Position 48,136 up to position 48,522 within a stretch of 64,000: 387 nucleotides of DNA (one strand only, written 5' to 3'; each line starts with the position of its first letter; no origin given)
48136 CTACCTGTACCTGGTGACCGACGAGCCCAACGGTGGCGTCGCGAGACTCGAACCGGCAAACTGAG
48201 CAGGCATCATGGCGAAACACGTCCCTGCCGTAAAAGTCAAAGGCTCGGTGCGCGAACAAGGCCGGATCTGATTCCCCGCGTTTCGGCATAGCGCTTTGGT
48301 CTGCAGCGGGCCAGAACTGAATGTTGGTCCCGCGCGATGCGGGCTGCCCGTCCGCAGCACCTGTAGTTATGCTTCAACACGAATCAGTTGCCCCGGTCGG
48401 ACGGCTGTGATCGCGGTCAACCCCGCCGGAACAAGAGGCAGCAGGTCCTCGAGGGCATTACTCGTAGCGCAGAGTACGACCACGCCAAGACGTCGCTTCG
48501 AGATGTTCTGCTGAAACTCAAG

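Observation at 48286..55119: Complete sedentary chromosomal integron: intI, attI and 8 cassettes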

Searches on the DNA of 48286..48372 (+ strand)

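Call 14: build_rna_model(alignment_id=A2, structure=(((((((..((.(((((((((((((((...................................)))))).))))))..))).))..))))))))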
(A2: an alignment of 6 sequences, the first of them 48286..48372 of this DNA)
Model R1 built from alignment A2 (6 sequences, 92 columns); structure: as given.
model positions 88; base pairs 24; branch points 0; effective number of sequences 2.97; information 0.647 bits per position. Calibrated on 0.2 Mb of random sequence (short: E-values are rough).
structure used (alignment columns):
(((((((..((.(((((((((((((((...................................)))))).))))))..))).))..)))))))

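Call 15: search_with_rna_model(model_id=R1, source=window, filters=off, max_evalue=10, show_alignments=0)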
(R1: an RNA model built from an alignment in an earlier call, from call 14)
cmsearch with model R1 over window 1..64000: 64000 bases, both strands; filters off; matches with E-value up to 10: 58.
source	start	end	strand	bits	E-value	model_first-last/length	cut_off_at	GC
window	51632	51718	+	85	1.1e-19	1-88/88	no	0.6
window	52410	52499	+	83.6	2.5e-19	1-88/88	no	0.61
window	48953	49042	+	82.7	4.2e-19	1-88/88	no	0.58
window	49653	49739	+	78.7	4.6e-18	1-88/88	no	0.67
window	48286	48372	+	72.7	1.8e-16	1-88/88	no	0.63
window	50195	50284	+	72.1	2.4e-16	1-88/88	no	0.67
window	45170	45260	+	59.8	4.1e-13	1-88/88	no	0.6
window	45922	46008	+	51.7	5.2e-11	1-88/88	no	0.64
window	43614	43703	+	49.2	2.4e-10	1-88/88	no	0.61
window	53169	53225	+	30.3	2e-05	1-88/88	no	0.61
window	50195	50284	-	26.6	0.00018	1-88/88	no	0.67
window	52410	52499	-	26.6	0.00019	1-88/88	no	0.61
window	49653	49739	-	25.9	0.00027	1-88/88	no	0.67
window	50812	50877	+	24.3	0.00072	1-88/88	no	0.59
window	42373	42442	+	23.7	0.0011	1-88/88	no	0.66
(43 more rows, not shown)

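Call 21: search_with_rna_model(model_id=R1, sources=[L002, L008, L012, L015, L020, L025, L026, L027, L030, L034, L039, L041, L042, L065, L072, L077, L003, L021, L023, L028, L035], max_evalue=0.01)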
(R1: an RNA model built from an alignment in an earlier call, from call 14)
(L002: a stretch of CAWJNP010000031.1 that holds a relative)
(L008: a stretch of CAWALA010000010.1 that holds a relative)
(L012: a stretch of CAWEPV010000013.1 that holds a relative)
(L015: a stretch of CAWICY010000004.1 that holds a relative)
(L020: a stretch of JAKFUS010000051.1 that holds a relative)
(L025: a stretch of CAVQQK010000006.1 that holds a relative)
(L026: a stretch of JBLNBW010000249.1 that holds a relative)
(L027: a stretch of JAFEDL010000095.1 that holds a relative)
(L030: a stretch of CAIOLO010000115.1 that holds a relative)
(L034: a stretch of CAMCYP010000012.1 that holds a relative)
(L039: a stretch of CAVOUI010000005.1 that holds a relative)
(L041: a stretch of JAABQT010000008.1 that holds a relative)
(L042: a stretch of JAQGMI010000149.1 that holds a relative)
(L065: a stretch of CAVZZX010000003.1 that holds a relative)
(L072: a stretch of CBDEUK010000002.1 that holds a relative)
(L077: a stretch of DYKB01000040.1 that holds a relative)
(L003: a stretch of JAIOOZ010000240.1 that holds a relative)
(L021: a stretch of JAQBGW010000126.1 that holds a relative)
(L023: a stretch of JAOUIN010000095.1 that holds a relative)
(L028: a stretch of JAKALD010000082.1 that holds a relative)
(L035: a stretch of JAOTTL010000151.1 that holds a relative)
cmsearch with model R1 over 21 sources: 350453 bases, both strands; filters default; matches with E-value up to 0.01: 57.
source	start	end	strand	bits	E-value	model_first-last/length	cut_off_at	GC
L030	7304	7392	+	74.9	2.6e-16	1-88/88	no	0.55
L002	2811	2897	+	71.9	1.5e-15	1-88/88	no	0.66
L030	6509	6598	+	71.7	1.7e-15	1-88/88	no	0.57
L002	851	940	+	69.6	6.1e-15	1-88/88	no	0.6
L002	2269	2355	+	69.3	7.1e-15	1-88/88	no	0.68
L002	63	154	+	65.9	5.6e-14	1-88/88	no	0.55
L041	1407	1493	+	63.3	2.7e-13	1-88/88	no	0.63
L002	5127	5213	+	62.2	5.1e-13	1-88/88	no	0.68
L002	4677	4763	+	58.4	5e-12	1-88/88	no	0.72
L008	2540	2626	+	57.2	1.1e-11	1-88/88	no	0.66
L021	1407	1493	+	56.7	1.4e-11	1-88/88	no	0.6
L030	3437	3523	+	56.1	2e-11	1-88/88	no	0.64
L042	4084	4173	+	54.1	6.6e-11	1-88/88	no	0.61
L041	8934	9020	+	52.2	2.1e-10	1-88/88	no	0.71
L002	3425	3511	+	51.9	2.6e-10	1-88/88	no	0.68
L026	8943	9032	+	50.6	5.6e-10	1-88/88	no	0.64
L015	6685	6777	+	48.4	2.1e-09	1-88/88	no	0.75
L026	9455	9515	+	47.4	3.7e-09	1-88/88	no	0.61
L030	9099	9188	+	46.3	7.1e-09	1-88/88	no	0.71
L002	3875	3965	+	45.2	1.4e-08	1-88/88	no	0.64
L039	9228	9293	+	42.7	6.4e-08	1-88/88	no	0.7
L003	3303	3422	+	42.5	7e-08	1-88/88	no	0.57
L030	5177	5266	+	41.8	1.1e-07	1-88/88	no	0.52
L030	2148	2237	+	40.8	2e-07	1-88/88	no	0.6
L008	1139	1225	+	40.5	2.4e-07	1-88/88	no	0.75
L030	4481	4537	+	39.8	3.7e-07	1-88/88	no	0.54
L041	7803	7871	+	39.3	4.8e-07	1-88/88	no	0.68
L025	1862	1924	+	38.5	7.9e-07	1-88/88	no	0.68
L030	5869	5925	+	37.6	1.3e-06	1-88/88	no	0.47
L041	6553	6645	+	37.3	1.6e-06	1-88/88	no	0.69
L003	2750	2838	+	37.2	1.7e-06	1-88/88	no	0.66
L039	6972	7035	+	37.1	1.9e-06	1-88/88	no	0.62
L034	9344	9431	+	36.1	3.4e-06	1-88/88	no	0.62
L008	9459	9548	+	36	3.6e-06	1-88/88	no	0.72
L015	5495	5596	+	33.6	1.5e-05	1-88/88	no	0.73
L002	6975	7037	+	33.2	2e-05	1-88/88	no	0.49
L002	9280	9342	+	33.2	2e-05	1-88/88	no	0.49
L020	8661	8726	+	33.1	2e-05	1-88/88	no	0.61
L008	5918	6004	+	32.5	2.9e-05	1-88/88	no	0.63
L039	8603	8674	+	32.4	3.1e-05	1-88/88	no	0.58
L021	1943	2005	+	32.4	3.1e-05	1-88/88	no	0.6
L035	2044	2133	+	32.2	3.5e-05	1-88/88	no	0.69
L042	2944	3010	+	31.8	4.4e-05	1-88/88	no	0.61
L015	3017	3106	+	31.5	5.3e-05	1-88/88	no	0.66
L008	5185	5313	+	30.2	0.00012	1-88/88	no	0.65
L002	6347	6403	+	29.5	0.00017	1-88/88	no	0.47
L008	7327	7416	+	29.2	0.00021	1-88/88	no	0.73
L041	1943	2014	+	29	0.00024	1-88/88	no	0.65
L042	4443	4508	+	28.5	0.00033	1-88/88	no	0.59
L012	9248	9340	+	28.3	0.00037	1-88/88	no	0.71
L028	3692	3754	+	28.1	0.00041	1-88/88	no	0.67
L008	6467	6530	+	27.9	0.00046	1-88/88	no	0.69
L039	4207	4275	+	26.3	0.0012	1-88/88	no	0.62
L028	4631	4697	+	26.2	0.0013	1-88/88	no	0.66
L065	6997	7083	+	25.9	0.0016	1-88/88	no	0.62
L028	5267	5356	+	24.4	0.0038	1-88/88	no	0.71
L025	5621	5709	+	23.6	0.0062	1-88/88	no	0.64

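Call 25: search_with_rna_model(model_id=R1, sources=[window, L002, L008, L012, L015, L020, L025, L026, L027, L030, L034, L039, L041, L042, L065, L072, L077, L003, L021, L023, L028, L035, L004, L005, L006, L007, L009, L010, L011, L013, L014, L017, L018, L019, L024, L029], max_evalue=0.001, make_alignment=true)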
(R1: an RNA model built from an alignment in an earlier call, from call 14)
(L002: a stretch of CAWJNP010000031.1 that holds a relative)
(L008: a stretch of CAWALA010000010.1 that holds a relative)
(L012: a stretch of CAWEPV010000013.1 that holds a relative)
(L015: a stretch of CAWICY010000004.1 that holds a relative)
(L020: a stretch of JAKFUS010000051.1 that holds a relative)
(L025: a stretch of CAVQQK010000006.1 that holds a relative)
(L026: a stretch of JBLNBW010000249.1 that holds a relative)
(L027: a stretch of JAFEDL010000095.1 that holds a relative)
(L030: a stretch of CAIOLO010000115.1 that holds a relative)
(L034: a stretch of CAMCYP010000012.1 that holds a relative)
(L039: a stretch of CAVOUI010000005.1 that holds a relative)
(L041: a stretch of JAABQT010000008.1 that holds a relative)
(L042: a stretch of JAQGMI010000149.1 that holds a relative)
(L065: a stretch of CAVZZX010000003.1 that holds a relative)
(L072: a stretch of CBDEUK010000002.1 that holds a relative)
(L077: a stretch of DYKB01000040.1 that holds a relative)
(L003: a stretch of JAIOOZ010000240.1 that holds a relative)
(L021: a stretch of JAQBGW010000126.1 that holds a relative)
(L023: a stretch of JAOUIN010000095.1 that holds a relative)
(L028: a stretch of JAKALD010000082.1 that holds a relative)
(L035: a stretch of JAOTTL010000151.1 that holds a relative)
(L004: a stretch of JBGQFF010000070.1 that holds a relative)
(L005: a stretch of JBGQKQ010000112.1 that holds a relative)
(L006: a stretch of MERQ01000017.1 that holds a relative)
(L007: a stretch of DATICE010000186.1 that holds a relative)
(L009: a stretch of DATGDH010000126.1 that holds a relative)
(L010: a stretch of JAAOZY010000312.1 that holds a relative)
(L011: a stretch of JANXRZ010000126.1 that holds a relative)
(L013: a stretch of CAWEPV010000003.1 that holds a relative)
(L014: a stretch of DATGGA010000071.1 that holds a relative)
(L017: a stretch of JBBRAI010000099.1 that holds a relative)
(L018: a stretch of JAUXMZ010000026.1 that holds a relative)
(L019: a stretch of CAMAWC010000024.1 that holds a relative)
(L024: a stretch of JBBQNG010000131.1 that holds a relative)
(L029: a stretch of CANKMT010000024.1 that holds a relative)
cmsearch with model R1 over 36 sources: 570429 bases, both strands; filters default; matches with E-value up to 0.001: 70.
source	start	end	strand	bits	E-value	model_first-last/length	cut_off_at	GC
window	51632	51718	+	85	9.4e-19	1-88/88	no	0.6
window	52410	52499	+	83.6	2.2e-18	1-88/88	no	0.61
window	48953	49042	+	82.7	3.7e-18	1-88/88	no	0.58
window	49653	49739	+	78.7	4.1e-17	1-88/88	no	0.67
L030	7304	7392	+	74.9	4.2e-16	1-88/88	no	0.55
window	48286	48372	+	72.7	1.6e-15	1-88/88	no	0.63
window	50195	50284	+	72.1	2.2e-15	1-88/88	no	0.67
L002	2811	2897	+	71.9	2.4e-15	1-88/88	no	0.66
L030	6509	6598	+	71.7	2.8e-15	1-88/88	no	0.57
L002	851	940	+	69.6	9.9e-15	1-88/88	no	0.6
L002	2269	2355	+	69.3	1.2e-14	1-88/88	no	0.68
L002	63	154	+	65.9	9.2e-14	1-88/88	no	0.55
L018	560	646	+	65.7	1e-13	1-88/88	no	0.62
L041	1407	1493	+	63.3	4.5e-13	1-88/88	no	0.63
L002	5127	5213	+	62.2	8.3e-13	1-88/88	no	0.68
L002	4677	4763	+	58.4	8.1e-12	1-88/88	no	0.72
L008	2540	2626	+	57.2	1.7e-11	1-88/88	no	0.66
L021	1407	1493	+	56.7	2.3e-11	1-88/88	no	0.6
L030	3437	3523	+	56.1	3.3e-11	1-88/88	no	0.64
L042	4084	4173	+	54.1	1.1e-10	1-88/88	no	0.61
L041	8934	9020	+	52.2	3.4e-10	1-88/88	no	0.71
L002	3425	3511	+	51.9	4.2e-10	1-88/88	no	0.68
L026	8943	9032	+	50.6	9.2e-10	1-88/88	no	0.64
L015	6685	6777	+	48.4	3.5e-09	1-88/88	no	0.75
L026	9455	9515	+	47.4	6.1e-09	1-88/88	no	0.61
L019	181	269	+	46.6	9.7e-09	1-88/88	no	0.55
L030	9099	9188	+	46.3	1.2e-08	1-88/88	no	0.71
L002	3875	3965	+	45.2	2.3e-08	1-88/88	no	0.64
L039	9228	9293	+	42.7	1e-07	1-88/88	no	0.7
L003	3303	3422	+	42.5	1.1e-07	1-88/88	no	0.57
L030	5177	5266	+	41.8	1.8e-07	1-88/88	no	0.52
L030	2148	2237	+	40.8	3.2e-07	1-88/88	no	0.6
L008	1139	1225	+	40.5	3.9e-07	1-88/88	no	0.75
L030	4481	4537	+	39.8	6.1e-07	1-88/88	no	0.54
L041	7803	7871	+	39.3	7.9e-07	1-88/88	no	0.68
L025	1862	1924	+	38.5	1.3e-06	1-88/88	no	0.68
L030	5869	5925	+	37.6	2.2e-06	1-88/88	no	0.47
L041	6553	6645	+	37.3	2.6e-06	1-88/88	no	0.69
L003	2750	2838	+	37.2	2.7e-06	1-88/88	no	0.66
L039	6972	7035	+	37.1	3e-06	1-88/88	no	0.62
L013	317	406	+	37.1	3.1e-06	1-88/88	no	0.63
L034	9344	9431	+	36.1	5.5e-06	1-88/88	no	0.62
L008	9459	9548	+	36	5.9e-06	1-88/88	no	0.72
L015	5495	5596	+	33.6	2.5e-05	1-88/88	no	0.73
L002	6975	7037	+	33.2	3.2e-05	1-88/88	no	0.49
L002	9280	9342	+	33.2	3.2e-05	1-88/88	no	0.49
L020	8661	8726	+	33.1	3.3e-05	1-88/88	no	0.61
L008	5918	6004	+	32.5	4.7e-05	1-88/88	no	0.63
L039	8603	8674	+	32.4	5.1e-05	1-88/88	no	0.58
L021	1943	2005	+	32.4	5.1e-05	1-88/88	no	0.6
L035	2044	2133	+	32.2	5.7e-05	1-88/88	no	0.69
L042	2944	3010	+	31.8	7.2e-05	1-88/88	no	0.61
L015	3017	3106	+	31.5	8.6e-05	1-88/88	no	0.66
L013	1602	1691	+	31.3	9.8e-05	1-88/88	no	0.74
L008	5185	5313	+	30.2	0.00019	1-88/88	no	0.65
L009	13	102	+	29.7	0.00025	1-88/88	no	0.7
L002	6347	6403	+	29.5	0.00028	1-88/88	no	0.47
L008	7327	7416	+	29.2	0.00034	1-88/88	no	0.73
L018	560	646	-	29.1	0.00036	1-88/88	no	0.62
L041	1943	2014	+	29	0.00039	1-88/88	no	0.65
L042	4443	4508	+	28.5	0.00054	1-88/88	no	0.59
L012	9248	9340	+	28.3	0.0006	1-88/88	no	0.71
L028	3692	3754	+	28.1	0.00068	1-88/88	no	0.67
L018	134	223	+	27.9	0.00074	1-88/88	no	0.68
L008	6467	6530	+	27.9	0.00074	1-88/88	no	0.69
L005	573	665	+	27.8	0.00079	1-88/88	no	0.66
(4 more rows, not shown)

Alignment A4: 70 matches aligned to the model, 182 columns, each read 5' to 3' on its own strand. Consensus structure (alignment columns), stored with it:
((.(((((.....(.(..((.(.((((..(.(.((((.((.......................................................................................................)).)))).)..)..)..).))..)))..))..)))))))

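Call 38: search_with_rna_model(model_id=R1, sources=[L027, L024], filters=off, max_evalue=1)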
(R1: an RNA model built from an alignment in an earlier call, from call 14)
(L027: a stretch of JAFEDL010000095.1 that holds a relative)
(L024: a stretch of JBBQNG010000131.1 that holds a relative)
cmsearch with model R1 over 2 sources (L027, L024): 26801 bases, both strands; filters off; matches with E-value up to 1: 7.
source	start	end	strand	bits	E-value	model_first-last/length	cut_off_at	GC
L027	8925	8988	+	22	0.0012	1-88/88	no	0.66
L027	2002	2103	-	14.5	0.11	1-88/88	no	0.65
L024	3156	3219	+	13.8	0.17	1-88/88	no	0.67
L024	5590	5649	+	13.3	0.23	1-88/88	no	0.75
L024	8776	8826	-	12.4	0.39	1-88/88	no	0.73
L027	11862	11907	+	12.3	0.42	16-74/88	no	0.8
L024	9367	9412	+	12.1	0.46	1-88/88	no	0.74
